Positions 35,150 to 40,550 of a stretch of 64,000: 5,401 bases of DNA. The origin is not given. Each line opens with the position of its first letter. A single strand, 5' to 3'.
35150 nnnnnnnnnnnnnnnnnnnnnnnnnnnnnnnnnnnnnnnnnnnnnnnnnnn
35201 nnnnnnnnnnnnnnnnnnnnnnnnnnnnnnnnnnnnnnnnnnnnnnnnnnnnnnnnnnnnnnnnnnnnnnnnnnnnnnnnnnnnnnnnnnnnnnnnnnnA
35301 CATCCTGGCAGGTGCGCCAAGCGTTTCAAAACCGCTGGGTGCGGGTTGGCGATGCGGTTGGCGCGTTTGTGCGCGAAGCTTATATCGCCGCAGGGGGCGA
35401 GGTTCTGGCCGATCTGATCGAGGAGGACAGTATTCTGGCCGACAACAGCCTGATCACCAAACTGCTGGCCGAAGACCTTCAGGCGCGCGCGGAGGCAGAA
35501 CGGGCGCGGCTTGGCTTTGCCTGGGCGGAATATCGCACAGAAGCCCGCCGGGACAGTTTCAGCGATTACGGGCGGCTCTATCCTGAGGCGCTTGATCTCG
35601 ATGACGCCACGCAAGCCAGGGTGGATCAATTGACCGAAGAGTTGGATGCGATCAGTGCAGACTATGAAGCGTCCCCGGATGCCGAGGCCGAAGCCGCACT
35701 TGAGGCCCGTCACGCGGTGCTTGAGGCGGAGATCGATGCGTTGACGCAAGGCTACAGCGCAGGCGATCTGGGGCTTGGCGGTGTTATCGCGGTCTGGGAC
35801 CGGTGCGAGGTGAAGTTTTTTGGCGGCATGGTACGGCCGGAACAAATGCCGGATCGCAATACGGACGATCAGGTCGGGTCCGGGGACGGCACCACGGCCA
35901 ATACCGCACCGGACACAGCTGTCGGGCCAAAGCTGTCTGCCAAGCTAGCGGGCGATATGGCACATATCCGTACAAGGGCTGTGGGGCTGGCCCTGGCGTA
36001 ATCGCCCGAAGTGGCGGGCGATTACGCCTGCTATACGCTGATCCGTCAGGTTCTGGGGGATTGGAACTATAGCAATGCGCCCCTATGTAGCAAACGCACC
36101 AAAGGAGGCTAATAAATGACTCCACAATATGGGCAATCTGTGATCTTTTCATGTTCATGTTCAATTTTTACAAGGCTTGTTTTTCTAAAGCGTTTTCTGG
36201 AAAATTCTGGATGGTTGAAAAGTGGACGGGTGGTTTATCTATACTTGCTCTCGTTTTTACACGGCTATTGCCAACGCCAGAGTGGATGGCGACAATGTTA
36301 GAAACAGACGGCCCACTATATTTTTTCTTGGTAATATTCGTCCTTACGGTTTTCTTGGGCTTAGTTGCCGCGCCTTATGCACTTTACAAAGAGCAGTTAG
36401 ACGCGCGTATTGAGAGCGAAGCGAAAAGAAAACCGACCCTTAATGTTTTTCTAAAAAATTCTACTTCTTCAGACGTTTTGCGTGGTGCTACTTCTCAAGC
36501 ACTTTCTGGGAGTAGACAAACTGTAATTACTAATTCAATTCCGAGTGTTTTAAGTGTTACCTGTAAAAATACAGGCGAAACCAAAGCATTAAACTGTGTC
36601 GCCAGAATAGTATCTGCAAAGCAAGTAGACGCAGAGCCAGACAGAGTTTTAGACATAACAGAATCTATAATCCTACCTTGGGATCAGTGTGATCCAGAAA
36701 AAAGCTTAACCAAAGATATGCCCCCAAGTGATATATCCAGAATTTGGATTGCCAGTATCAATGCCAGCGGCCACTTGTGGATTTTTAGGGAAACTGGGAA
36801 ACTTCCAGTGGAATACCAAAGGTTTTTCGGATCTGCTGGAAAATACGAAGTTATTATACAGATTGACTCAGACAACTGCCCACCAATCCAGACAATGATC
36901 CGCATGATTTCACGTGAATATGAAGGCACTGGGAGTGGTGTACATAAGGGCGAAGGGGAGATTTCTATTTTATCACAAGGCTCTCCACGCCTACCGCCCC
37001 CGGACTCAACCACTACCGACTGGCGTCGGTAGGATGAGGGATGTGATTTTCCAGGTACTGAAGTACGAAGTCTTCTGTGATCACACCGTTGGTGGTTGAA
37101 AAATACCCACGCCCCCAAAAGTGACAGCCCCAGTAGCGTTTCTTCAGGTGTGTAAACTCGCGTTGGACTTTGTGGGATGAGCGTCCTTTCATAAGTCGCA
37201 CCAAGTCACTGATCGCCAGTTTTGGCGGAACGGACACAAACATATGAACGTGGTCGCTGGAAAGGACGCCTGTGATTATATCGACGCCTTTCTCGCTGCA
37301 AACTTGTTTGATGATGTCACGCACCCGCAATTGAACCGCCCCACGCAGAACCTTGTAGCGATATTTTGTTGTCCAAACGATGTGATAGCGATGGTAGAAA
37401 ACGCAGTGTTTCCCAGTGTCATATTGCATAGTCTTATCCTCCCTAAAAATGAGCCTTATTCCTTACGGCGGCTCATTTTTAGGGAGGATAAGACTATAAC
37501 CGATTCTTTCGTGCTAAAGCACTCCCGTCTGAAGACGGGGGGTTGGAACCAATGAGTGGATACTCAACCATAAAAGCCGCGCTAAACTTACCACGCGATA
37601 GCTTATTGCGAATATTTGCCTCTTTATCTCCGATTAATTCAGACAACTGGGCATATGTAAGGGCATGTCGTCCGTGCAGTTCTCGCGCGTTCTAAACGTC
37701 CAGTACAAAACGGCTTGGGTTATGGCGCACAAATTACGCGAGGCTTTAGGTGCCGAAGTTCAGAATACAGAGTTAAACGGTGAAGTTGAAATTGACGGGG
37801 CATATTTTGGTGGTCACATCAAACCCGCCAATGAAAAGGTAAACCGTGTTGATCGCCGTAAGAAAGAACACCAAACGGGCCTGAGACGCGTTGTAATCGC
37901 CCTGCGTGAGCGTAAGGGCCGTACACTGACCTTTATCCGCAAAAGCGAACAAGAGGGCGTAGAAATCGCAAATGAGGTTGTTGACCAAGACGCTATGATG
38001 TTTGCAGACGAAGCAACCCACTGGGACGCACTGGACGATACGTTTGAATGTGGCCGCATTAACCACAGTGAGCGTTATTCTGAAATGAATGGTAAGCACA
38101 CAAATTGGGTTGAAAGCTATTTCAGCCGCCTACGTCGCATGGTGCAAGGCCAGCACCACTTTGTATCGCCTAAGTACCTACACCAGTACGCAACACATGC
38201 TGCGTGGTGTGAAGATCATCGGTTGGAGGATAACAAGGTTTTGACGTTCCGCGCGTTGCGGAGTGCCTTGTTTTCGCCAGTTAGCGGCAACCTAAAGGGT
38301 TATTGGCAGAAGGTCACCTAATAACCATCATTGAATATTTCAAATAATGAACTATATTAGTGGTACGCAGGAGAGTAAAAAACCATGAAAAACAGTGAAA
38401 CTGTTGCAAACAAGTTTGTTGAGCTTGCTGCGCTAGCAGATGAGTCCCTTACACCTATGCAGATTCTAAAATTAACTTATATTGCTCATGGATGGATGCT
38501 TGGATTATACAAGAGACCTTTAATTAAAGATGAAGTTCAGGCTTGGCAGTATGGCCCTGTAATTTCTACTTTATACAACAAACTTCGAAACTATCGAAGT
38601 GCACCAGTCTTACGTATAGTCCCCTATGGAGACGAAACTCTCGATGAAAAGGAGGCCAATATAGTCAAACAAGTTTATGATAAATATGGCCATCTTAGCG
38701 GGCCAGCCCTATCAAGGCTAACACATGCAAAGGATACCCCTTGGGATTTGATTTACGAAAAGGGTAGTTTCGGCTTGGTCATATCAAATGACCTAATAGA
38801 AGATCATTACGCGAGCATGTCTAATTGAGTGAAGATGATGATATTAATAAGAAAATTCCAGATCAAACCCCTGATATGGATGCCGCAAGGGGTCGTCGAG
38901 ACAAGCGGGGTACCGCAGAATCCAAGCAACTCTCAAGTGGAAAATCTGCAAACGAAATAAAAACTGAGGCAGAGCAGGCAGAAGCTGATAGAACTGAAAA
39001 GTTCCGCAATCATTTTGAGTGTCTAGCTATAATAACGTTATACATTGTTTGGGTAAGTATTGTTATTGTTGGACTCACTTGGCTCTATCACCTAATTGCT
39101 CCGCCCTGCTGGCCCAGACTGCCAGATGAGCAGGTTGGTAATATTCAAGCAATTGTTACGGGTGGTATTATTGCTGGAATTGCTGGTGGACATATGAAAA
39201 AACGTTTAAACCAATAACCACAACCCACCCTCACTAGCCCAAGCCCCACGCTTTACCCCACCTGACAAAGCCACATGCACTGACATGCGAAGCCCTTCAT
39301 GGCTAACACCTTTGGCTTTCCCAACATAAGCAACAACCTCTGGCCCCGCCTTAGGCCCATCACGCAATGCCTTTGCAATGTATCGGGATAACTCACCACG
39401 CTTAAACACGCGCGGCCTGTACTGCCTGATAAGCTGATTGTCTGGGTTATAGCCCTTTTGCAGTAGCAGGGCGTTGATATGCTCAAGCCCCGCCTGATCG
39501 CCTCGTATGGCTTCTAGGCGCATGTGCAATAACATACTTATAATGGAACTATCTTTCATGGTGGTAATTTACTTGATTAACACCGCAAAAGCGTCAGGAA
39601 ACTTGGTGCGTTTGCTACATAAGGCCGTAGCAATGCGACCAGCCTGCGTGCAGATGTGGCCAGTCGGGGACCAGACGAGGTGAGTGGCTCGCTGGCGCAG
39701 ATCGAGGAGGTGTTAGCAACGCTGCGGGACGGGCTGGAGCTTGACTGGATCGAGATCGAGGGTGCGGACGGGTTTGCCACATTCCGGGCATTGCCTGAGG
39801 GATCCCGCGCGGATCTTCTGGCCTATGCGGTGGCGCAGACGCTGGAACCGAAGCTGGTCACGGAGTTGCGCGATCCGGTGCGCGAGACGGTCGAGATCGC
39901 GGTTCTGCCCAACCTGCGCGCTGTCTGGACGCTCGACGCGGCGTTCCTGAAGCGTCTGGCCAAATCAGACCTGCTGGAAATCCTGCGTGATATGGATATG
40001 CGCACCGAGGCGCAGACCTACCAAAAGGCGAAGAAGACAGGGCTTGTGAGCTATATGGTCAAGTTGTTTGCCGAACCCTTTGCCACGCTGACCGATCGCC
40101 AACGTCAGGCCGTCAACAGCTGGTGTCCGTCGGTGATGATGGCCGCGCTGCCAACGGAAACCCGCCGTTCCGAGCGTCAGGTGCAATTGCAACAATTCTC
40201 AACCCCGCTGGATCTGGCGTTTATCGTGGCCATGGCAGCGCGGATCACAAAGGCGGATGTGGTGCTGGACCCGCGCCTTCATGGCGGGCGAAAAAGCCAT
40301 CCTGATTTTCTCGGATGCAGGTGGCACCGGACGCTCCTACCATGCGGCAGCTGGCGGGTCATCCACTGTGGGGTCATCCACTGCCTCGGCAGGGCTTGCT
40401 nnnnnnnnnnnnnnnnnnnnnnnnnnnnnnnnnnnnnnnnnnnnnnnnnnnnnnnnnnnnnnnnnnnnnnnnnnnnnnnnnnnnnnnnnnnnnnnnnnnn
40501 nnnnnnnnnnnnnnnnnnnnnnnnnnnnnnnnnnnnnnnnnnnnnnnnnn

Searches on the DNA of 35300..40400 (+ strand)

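Call 7: search_dna_similar(query=window:35300-40400:+, collection=plasmids, mode=near, max_rows=30)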
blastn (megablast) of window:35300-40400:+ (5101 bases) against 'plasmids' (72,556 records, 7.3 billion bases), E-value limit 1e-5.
Records with a match: 2; places in all: 2; records where one place covers at least 80% of the query: 0.
Best place of each record, by identity: 60-80% 2.
By first word of the organism name: Leisingera 1; Ruegeria 1.
By predicted mobility (MOB-suite, as given by PLSDB): non-mobilizable 2.
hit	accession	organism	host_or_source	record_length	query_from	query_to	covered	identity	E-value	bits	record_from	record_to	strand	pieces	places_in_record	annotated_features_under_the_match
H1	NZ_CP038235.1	Leisingera sp. NJS201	cell culture,Marine Biofilm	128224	1704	2268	11%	74.6%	9e-60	241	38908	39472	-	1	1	tnpA: IS200/IS605 family transposase | hypothetical protein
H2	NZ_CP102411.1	Ruegeria sp. YS9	seaweed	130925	1705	2265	11%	73.9%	6e-52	215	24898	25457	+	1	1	tnpA: IS200/IS605 family transposase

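Call 8: search_dna_similar(query=window:36078-39627:+, collection=plasmids, mode=distant, max_rows=30)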
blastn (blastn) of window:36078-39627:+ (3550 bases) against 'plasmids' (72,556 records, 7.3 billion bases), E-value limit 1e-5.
Records with a match: 11; places in all: 15; records where one place covers at least 80% of the query: 0.
Best place of each record, by identity: 60-80% 11.
By first word of the organism name: Pseudosulfitobacter 2; Roseobacter 2; Paracoccus 1; Leisingera 1; Ruegeria 1; Hoeflea 1; Qingshengfaniella 1; Octadecabacter 1; Novosphingobium 1.
By predicted mobility (MOB-suite, as given by PLSDB): non-mobilizable 6; mobilizable 3; conjugative 2.
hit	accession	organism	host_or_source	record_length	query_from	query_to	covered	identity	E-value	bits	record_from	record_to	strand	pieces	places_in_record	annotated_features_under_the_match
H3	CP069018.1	Pseudosulfitobacter pseudonitzschiae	-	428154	927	1490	16%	75.8%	1e-100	377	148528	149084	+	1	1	none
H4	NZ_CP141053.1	Paracoccus denitrificans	-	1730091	927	1491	16%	74.8%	3e-95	358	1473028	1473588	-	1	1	none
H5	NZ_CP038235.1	Leisingera sp. NJS201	cell culture,Marine Biofilm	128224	926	1490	16%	74.2%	8e-91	344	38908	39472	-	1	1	tnpA: IS200/IS605 family transposase | hypothetical protein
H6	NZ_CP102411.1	Ruegeria sp. YS9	seaweed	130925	927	1490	16%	73.3%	2e-84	323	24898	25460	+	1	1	tnpA: IS200/IS605 family transposase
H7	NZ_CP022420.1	Pseudosulfitobacter pseudonitzschiae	Skeletonema marinoi strain RO5AC,Cell ...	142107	927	1491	16%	73.2%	2e-84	322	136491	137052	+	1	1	tnpA: IS200/IS605 family transposase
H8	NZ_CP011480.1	Hoeflea sp. IMCC20628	-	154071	927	1490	16%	71.4%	2e-72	282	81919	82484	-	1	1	tnpA: IS200/IS605 family transposase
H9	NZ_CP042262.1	Qingshengfaniella alkalisoli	cell culture,saline soil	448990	926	1351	12%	69.5%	2e-40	176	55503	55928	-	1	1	transposase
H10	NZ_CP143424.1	Roseobacter litoralis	Fucus vesiculosus var. spiralis,cell ...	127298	935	1332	11%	65.9%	3e-14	91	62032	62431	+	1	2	tnpA: IS200/IS605 family transposase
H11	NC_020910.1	Octadecabacter arcticus 238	150 km offshore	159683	927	1322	11%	66.2%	2e-16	98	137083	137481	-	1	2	tnpA: IS200/IS605 family transposase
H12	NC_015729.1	Roseobacter litoralis Och 149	seaweed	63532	1128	1311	5%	73.0%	4e-18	102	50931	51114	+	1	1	tnpA: IS200/IS605 family transposase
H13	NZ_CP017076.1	Novosphingobium resinovorum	single cell,soil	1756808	1159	1322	5%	71.3%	1e-12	85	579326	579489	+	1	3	none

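Call 65: search_rna_families(source=window, start=35500, end=40200, threshold=evalue, max_evalue=0.1)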
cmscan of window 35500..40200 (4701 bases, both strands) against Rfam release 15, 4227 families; matches with E-value up to 0.1: 0.
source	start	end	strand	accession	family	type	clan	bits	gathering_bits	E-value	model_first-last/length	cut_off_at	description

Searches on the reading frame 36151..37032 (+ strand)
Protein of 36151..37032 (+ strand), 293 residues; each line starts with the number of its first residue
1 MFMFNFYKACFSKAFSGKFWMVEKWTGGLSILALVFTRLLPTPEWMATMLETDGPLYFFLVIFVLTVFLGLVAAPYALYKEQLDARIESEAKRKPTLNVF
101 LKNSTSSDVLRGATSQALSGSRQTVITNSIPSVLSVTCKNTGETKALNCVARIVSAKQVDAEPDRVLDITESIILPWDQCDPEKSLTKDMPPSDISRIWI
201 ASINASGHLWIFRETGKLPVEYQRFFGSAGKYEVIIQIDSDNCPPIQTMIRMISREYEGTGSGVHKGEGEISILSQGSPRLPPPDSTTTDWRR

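Call 6: search_protein_families(library=pfam, proteins=[window:36151-37032:+], max_evalue=0.01)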
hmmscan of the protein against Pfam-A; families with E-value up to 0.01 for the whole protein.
window:36151-37032:+ (293 aa): 0 families

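Call 32: search_protein_families(library=padloc, proteins=[window:36151-37032:+], max_evalue=1)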
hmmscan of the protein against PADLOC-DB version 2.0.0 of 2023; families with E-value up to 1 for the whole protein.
window:36151-37032:+ (293 aa): 0 families

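Call 33: search_protein_families(library=ncbifam, proteins=[window:36151-37032:+], max_evalue=1)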
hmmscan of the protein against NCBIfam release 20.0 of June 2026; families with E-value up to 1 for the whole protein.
window:36151-37032:+ (293 aa): 0 families

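Call 73: search_protein_representatives(protein=window:36151-37032:+)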
Query: 293 residues. Proteins with E-value up to 0.001 (for the whole library): 100; up to 1e-10: 61; up to 1e-30: 35. The best 100 are listed.
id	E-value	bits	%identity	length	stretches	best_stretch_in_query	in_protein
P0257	1.1e-151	520.2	87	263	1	21-282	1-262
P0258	4.0e-68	245.9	42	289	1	2-278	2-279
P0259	6.7e-67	241.9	40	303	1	5-285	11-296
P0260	5.5e-66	238.9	39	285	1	5-281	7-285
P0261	5.7e-62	225.7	41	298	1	3-283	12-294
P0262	5.3e-61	222.6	40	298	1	5-288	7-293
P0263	1.6e-58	214.4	39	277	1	5-274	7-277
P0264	2.8e-58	213.6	39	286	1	5-284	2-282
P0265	9.2e-57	208.7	40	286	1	3-281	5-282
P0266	3.2e-55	203.6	40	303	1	5-283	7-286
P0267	6.4e-53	196.0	36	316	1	6-281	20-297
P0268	9.8e-51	188.9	36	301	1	4-280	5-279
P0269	2.1e-49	184.5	37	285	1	5-281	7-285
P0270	3.8e-49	183.7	37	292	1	4-279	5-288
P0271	1.1e-48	182.2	34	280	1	5-275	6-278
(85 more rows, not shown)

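Call 74: find_encoding_contigs(protein=P0258, flank=5000, max_places=3)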
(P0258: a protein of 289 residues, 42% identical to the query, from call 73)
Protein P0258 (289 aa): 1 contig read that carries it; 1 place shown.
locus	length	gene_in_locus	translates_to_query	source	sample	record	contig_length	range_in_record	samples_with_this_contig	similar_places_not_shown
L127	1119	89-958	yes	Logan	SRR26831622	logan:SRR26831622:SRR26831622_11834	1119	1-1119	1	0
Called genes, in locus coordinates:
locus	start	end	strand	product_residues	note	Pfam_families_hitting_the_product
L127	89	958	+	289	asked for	-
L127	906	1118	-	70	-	?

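Call 75: find_encoding_contigs(protein=P0260, flank=5000, max_places=3)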
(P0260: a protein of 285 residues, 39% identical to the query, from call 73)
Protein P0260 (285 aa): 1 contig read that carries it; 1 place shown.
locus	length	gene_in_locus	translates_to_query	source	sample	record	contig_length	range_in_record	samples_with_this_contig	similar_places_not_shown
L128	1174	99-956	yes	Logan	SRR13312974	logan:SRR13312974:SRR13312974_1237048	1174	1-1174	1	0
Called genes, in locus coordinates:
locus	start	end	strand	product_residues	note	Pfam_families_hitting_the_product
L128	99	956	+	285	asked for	-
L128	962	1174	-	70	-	?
